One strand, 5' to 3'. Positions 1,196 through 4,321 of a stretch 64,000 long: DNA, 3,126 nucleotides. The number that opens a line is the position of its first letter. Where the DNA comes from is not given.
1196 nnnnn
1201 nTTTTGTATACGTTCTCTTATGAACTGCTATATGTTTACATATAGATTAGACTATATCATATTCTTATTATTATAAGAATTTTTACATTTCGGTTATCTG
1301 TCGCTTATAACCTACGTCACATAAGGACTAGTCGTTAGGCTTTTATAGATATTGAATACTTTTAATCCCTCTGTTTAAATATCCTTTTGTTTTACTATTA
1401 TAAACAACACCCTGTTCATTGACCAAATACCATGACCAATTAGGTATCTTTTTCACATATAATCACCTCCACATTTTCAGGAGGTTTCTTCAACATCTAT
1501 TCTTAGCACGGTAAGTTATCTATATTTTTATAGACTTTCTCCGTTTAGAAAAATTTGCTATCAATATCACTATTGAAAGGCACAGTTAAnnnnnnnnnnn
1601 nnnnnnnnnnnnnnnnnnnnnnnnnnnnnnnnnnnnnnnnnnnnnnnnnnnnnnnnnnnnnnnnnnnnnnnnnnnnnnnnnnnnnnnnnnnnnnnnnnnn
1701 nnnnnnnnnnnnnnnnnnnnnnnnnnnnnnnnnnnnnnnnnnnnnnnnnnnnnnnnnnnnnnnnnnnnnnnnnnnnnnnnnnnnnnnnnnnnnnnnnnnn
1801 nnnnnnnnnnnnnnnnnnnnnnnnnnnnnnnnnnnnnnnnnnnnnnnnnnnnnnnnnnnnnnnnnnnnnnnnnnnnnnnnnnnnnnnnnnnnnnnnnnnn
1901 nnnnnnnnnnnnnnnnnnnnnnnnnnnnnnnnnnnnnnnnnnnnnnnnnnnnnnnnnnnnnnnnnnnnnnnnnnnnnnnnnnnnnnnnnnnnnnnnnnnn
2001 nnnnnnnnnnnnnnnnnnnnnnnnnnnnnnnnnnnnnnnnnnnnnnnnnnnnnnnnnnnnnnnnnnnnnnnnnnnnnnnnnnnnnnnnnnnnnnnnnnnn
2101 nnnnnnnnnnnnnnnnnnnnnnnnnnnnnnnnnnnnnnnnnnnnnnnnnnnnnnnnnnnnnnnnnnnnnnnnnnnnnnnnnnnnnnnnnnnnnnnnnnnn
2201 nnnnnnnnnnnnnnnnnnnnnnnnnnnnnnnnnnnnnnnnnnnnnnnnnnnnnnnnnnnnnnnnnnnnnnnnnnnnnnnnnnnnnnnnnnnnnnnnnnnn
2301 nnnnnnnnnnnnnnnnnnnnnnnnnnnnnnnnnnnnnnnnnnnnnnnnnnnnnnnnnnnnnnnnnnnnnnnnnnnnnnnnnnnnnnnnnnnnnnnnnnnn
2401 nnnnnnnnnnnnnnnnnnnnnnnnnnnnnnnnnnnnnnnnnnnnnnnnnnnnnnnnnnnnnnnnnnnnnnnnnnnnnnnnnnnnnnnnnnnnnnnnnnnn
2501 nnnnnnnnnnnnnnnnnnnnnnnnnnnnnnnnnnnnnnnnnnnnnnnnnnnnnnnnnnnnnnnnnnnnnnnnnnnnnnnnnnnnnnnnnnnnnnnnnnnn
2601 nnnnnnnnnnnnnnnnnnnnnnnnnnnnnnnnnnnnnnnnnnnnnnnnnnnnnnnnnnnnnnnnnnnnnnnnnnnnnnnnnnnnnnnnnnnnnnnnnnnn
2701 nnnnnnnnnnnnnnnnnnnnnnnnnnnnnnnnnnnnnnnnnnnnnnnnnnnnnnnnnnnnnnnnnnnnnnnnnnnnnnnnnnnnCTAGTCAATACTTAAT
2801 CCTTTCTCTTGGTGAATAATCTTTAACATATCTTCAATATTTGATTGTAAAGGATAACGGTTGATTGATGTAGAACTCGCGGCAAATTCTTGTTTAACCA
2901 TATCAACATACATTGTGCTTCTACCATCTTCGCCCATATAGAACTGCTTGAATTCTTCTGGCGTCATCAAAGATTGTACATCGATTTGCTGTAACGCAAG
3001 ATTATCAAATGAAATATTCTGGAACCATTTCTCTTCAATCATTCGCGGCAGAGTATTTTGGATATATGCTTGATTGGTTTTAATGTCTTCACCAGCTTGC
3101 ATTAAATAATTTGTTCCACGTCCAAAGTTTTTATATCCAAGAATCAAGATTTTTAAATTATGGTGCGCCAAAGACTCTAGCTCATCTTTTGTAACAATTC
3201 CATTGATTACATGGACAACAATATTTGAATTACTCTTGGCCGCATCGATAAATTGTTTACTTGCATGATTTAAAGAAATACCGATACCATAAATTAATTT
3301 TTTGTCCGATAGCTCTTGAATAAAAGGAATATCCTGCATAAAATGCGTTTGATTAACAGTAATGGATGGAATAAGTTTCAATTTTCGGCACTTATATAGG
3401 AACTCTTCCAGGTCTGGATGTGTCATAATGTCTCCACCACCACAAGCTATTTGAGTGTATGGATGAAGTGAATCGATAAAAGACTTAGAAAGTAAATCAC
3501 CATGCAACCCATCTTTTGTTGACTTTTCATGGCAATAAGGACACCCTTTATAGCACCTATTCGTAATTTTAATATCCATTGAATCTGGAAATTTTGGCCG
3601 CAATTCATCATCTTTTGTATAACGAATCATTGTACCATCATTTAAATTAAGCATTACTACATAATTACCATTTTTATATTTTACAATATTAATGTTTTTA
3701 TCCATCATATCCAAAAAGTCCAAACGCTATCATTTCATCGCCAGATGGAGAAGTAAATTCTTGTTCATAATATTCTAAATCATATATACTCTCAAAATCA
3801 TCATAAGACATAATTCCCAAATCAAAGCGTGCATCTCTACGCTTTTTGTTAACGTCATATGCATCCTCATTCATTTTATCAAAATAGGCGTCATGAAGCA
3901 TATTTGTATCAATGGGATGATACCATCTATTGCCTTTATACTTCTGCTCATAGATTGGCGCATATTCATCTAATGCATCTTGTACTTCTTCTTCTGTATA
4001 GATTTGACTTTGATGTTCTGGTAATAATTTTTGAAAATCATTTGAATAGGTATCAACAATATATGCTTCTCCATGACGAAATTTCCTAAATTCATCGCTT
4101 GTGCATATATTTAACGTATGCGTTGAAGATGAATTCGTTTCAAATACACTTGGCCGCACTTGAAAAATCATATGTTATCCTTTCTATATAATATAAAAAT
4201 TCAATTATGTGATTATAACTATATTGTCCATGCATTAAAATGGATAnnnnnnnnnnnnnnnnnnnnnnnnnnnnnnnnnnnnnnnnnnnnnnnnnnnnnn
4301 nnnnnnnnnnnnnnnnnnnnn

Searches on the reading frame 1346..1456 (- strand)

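Call 61: search_protein_families(library=pfam, proteins=[window:1346-1456:-], max_evalue=1)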
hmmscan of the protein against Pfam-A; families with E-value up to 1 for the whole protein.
seq(37 aa): 1 family
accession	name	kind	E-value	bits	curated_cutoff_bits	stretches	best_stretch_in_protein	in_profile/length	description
PF16745.11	RsgA_N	-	0.1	12.8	27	1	8-27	10-29/54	RsgA N-terminal domain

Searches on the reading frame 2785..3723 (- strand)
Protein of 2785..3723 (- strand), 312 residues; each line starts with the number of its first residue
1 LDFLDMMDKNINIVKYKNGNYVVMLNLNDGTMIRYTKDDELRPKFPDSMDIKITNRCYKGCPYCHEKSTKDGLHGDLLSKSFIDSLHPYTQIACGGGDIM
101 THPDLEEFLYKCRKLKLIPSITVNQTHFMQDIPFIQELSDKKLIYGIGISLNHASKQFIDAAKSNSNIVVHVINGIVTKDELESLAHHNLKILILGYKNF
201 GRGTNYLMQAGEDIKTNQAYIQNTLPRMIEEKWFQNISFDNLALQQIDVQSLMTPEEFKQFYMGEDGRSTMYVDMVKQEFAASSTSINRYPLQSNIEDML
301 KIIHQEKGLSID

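Call 8: find_encoding_contigs(protein=window:2785-3723:-, flank=10000, max_places=6)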
Protein window:2785-3723:- (312 aa): no gene with exactly this product is on record in the collection.

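Call 10: find_encoding_contigs(protein=window:2785-3708:-, flank=10000, max_places=6)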
Protein window:2785-3708:- (307 aa): 23 contigs read that carry it; 6 places shown.
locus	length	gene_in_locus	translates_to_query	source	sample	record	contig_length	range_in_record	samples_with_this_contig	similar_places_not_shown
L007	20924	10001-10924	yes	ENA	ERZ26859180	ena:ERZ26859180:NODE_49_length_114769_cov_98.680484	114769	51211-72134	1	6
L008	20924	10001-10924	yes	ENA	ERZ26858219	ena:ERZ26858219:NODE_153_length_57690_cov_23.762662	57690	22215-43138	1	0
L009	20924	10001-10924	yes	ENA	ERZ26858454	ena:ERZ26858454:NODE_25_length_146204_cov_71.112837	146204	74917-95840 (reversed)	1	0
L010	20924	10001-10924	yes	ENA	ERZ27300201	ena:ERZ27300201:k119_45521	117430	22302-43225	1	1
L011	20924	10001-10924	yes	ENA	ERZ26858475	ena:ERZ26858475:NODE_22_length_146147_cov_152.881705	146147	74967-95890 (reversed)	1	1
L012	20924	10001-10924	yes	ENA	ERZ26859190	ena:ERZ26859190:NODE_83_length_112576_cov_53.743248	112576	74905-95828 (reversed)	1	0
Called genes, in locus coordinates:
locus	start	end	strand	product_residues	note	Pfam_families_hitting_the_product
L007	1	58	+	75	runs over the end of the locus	-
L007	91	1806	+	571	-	PF01368:DHH, PF17768:RecJ_OB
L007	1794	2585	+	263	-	PF01541:GIY-YIG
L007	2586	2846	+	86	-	-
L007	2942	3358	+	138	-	-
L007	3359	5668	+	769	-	PF02811:PHP, PF07733:DNA_pol3_alpha, PF17657:DNA_pol3_finger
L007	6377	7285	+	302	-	PF01541:GIY-YIG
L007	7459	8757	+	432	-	PF14579:HHH_6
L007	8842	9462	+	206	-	PF00625:Guanylate_kin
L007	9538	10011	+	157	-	-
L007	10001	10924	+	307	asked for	PF04055:Radical_SAM (faint)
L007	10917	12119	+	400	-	PF03477:ATP-cone, PF13597:NRDD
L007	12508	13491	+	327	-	PF13597:NRDD, PF01228:Gly_radical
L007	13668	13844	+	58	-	-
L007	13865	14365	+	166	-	PF13353:Fer4_12, PF04055:Radical_SAM (weak)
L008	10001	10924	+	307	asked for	PF04055:Radical_SAM (faint)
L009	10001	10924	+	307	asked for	PF04055:Radical_SAM (faint)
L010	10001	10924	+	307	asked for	PF04055:Radical_SAM (faint)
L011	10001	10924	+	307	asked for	PF04055:Radical_SAM (faint)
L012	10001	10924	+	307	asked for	PF04055:Radical_SAM (faint)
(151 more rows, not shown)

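Call 61: search_protein_families(library=pfam, proteins=[window:2785-3723:-], max_evalue=1)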
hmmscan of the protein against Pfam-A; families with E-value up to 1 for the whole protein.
window:2785-3723:- (312 aa): 1 family
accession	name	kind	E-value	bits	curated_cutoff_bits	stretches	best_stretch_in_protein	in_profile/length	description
PF04055.27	Radical_SAM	-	2e-05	25.3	29.5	1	51-157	1-115/166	Radical SAM superfamily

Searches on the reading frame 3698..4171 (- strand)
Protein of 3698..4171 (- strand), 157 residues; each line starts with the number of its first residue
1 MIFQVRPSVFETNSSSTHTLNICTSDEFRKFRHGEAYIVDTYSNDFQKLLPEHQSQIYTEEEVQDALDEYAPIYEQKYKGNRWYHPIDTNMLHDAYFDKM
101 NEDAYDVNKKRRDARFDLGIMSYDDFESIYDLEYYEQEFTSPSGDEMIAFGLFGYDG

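Call 9: find_encoding_contigs(protein=window:3698-4171:-, flank=10000, max_places=6)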
Protein window:3698-4171:- (157 aa): 23 contigs read that carry it; 6 places shown.
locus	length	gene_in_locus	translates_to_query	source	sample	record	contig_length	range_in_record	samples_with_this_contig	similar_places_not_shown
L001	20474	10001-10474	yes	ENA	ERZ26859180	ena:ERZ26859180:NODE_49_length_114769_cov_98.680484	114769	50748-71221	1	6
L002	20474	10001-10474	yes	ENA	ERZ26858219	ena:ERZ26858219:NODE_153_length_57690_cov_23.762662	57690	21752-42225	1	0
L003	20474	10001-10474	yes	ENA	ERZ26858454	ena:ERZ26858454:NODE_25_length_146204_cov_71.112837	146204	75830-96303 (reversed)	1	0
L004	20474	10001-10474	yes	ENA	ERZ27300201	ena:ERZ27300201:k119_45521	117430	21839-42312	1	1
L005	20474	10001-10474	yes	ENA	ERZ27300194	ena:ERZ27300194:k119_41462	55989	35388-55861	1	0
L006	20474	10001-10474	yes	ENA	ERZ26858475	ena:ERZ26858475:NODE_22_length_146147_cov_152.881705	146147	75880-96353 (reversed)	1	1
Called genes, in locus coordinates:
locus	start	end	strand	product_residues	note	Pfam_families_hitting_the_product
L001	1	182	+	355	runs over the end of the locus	PF01751:Toprim (weak)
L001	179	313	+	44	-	-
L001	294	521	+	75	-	-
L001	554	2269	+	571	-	PF01368:DHH, PF17768:RecJ_OB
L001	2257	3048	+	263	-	PF01541:GIY-YIG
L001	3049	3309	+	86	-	-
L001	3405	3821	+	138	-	-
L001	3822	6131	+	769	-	PF02811:PHP, PF07733:DNA_pol3_alpha, PF17657:DNA_pol3_finger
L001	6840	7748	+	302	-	PF01541:GIY-YIG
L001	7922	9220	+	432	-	PF14579:HHH_6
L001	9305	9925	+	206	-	PF00625:Guanylate_kin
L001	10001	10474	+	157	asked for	-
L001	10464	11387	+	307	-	PF04055:Radical_SAM (faint)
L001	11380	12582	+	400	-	PF03477:ATP-cone, PF13597:NRDD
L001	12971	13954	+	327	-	PF13597:NRDD, PF01228:Gly_radical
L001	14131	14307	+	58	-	-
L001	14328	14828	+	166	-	PF13353:Fer4_12, PF04055:Radical_SAM (weak)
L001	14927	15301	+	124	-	-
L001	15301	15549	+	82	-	-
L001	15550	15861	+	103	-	-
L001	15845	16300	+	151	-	PF22769:DCD, PF00692:dUTPase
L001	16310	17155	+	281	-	PF02882:THF_DHG_CYH_C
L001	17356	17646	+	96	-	-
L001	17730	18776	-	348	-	PF01510:Amidase_2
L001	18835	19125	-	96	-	PF16079:Phage_holin_5_2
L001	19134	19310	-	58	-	-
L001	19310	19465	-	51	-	-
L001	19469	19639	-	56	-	-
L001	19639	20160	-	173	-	-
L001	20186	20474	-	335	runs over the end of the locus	-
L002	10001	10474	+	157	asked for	-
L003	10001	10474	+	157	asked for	-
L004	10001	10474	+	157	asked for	-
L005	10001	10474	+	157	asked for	-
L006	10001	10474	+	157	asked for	-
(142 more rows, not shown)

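Call 61: search_protein_families(library=pfam, proteins=[L001:14304-14828:+], max_evalue=1)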
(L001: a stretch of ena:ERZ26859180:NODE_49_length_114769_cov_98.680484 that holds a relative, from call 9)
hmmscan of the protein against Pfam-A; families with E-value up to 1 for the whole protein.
L001:14304-14828:+ (174 aa): 3 families
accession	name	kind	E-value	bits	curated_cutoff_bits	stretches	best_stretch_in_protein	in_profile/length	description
PF13353.11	Fer4_12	-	1.6e-41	142.2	22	1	13-158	2-137/137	4Fe-4S single cluster domain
PF04055.27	Radical_SAM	-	4.7e-06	27.3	29.5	1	22-121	3-104/166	Radical SAM superfamily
PF21288.3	Kazal_C6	-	0.019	15.5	27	1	18-41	24-46/53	Complement component C6, KAZAL domain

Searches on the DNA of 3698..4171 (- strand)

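Call 16: search_rna_families(source=L001, start=12500, end=14400, threshold=evalue, max_evalue=1, show_alignments=3)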
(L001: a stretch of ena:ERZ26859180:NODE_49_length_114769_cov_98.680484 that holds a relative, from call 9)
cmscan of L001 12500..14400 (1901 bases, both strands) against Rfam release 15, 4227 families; matches with E-value up to 1: 4.
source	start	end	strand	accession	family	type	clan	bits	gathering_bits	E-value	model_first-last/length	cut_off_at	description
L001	13869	14197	+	RF00028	Intron_gpI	Intron;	-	56.3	50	3.8e-13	1-253/253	no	Group I catalytic intron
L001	12838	12944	+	RF00028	Intron_gpI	Intron;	-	27.6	50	0.00015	1-253/253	no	Group I catalytic intron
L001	12628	12707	+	RF00028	Intron_gpI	Intron;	-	16.5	50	0.33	60-138/253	no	Group I catalytic intron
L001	13543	13658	+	RF00628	RgsA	Gene; sRNA;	-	14.7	88.4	0.94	1-194/194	no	RgsA sRNA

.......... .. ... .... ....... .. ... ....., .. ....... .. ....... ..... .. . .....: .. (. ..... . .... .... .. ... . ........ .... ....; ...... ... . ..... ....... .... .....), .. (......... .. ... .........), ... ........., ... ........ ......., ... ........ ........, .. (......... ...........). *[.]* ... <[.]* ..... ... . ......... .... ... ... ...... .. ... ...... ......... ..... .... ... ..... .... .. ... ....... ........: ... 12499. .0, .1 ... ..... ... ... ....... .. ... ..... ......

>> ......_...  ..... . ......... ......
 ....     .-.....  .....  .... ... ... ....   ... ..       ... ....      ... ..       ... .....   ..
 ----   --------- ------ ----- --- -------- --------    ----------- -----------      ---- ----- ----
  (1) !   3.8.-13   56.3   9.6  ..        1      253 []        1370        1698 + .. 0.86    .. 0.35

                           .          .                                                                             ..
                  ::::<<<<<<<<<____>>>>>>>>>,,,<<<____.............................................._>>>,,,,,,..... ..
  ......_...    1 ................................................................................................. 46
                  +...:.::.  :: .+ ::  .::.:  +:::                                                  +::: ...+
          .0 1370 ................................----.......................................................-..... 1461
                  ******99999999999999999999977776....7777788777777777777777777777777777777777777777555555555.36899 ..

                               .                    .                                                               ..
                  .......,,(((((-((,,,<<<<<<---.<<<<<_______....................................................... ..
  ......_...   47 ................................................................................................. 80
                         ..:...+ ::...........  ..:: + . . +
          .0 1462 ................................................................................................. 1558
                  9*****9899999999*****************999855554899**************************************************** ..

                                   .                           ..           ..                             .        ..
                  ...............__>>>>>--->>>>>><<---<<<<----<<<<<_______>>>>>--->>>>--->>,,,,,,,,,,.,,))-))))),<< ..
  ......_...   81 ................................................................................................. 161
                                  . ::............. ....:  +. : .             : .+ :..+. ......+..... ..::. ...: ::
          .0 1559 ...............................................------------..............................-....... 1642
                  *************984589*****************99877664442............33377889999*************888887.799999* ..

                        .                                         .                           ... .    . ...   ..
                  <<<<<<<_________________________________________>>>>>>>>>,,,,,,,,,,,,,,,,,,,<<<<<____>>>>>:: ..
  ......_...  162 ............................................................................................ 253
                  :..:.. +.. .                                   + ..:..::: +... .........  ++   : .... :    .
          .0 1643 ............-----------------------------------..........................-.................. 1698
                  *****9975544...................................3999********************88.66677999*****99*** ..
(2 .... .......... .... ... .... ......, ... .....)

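Call 19: search_dna_similar(query=L001:13944-14215:+, collection=phages, mode=distant, max_evalue=0.01, max_rows=40)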
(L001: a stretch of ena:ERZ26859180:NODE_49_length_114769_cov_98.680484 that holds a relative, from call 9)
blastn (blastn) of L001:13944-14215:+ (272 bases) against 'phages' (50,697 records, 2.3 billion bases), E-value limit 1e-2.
Records with a match: 98; places in all: 106; records where one place covers at least 80% of the query: 1.
Best place of each record, by identity: 90-95% 7; 80-90% 7; 60-80% 84.
By first word of the organism name: Escherichia 27; Bacillus 18; Staphylococcus 17; Campylobacter 9; uncultured 6; Carnobacterium 5; Pseudomonas 3; Enterococcus 2; Pseudoalteromonas 2; Vibrio 2; and 6 more.
By host as written in the record: - 12; Escherichia coli 8; Campylobacter jejuni 8; Carnobacterium divergens 5; Escherichia coli K-12 MG1655 4; Bacillus subtilis 4; Staphylococcus aureus 4; Bacillus sp 3; and 32 more.
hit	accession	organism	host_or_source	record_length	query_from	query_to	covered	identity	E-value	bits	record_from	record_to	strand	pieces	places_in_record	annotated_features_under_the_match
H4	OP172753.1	Enterocloster phage CB457P1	Enterocloster bolteae DA457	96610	14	249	87%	71.8%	1e-24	119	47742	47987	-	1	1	nrdD: anaerobic ribonucleoside-triphosphate reductase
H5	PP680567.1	Enterococcus phage VRE9_1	Enterococcus faecium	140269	14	188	64%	74.0%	1e-17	96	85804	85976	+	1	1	hypothetical protein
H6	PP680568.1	Enterococcus phage VRE9_2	Enterococcus faecium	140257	14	188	64%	74.0%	1e-17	96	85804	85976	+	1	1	hypothetical protein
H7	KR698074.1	Escherichia phage APECc02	Escherichia coli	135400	16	185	63%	68.2%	3e-6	57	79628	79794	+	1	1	none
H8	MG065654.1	Campylobacter phage C15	Campylobacter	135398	16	185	63%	68.2%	3e-6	57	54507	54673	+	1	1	record has no annotation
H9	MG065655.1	Campylobacter phage C2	Campylobacter jejuni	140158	16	185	63%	68.2%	3e-6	57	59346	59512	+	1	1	record has no annotation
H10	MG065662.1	Campylobacter phage A142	Campylobacter jejuni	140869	16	185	63%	68.2%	3e-6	57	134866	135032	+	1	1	record has no annotation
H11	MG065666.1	Campylobacter phage A12a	Campylobacter jejuni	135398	16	185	63%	68.2%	3e-6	57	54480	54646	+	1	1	record has no annotation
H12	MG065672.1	Campylobacter phage A141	Campylobacter jejuni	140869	16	185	63%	68.2%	3e-6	57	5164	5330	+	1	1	record has no annotation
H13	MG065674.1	Campylobacter phage A140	Campylobacter jejuni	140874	16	185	63%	68.2%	3e-6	57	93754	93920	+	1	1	record has no annotation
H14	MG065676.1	Campylobacter phage A116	Campylobacter jejuni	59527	16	185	63%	68.2%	3e-6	57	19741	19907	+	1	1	record has no annotation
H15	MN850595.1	Escherichia phage naswa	Escherichia coli K-12 MG1655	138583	16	185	63%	68.2%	3e-6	57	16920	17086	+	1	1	none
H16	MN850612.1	Escherichia phage magaca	Escherichia coli K-12 MG1655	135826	16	185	63%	68.2%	3e-6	57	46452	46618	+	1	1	none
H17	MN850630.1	Escherichia phage naam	Escherichia coli K-12 MG1655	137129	16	185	63%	68.2%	3e-6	57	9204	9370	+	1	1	none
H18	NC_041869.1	Escherichia phage APECc02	Escherichia coli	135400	16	185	63%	68.2%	3e-6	57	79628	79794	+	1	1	none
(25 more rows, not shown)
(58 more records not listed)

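Call 20: get_annotated_region(hit=H4, flank=3500)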
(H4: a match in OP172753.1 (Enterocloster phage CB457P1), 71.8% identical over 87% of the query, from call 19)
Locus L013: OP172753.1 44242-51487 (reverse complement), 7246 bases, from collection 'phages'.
description: Enterocloster phage CB457P1, complete genome.
organism: Enterocloster phage CB457P1 (NCBI taxid 2968631)
taxonomy: Viruses; Duplodnaviria; Heunggongvirae; Uroviricota; Caudoviricetes
host: Enterocloster bolteae DA457; source: municipal sewage; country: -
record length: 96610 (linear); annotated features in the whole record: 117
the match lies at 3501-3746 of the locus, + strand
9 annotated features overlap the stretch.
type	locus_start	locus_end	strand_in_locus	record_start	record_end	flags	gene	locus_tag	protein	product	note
CDS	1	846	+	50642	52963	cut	-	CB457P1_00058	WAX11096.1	hypothetical protein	-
CDS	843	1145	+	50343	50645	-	-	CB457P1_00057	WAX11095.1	hypothetical protein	-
CDS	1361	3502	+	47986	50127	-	nrdD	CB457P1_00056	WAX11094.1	anaerobic ribonucleoside-triphosphate reductase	-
CDS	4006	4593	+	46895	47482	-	-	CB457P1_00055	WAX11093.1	hypothetical protein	-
CDS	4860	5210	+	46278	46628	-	-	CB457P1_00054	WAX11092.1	hypothetical protein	-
CDS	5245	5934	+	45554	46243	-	dut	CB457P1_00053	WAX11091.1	deoxyuridine 5'-triphosphate nucleotidohydrolase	-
CDS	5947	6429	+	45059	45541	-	-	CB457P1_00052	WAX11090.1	hypothetical protein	-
CDS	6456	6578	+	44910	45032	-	-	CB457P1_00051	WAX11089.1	hypothetical protein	-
CDS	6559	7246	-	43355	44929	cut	-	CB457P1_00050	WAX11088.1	hypothetical protein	-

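Call 76: search_rna_families(sources=[L100, L094, L013], threshold=gathering)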
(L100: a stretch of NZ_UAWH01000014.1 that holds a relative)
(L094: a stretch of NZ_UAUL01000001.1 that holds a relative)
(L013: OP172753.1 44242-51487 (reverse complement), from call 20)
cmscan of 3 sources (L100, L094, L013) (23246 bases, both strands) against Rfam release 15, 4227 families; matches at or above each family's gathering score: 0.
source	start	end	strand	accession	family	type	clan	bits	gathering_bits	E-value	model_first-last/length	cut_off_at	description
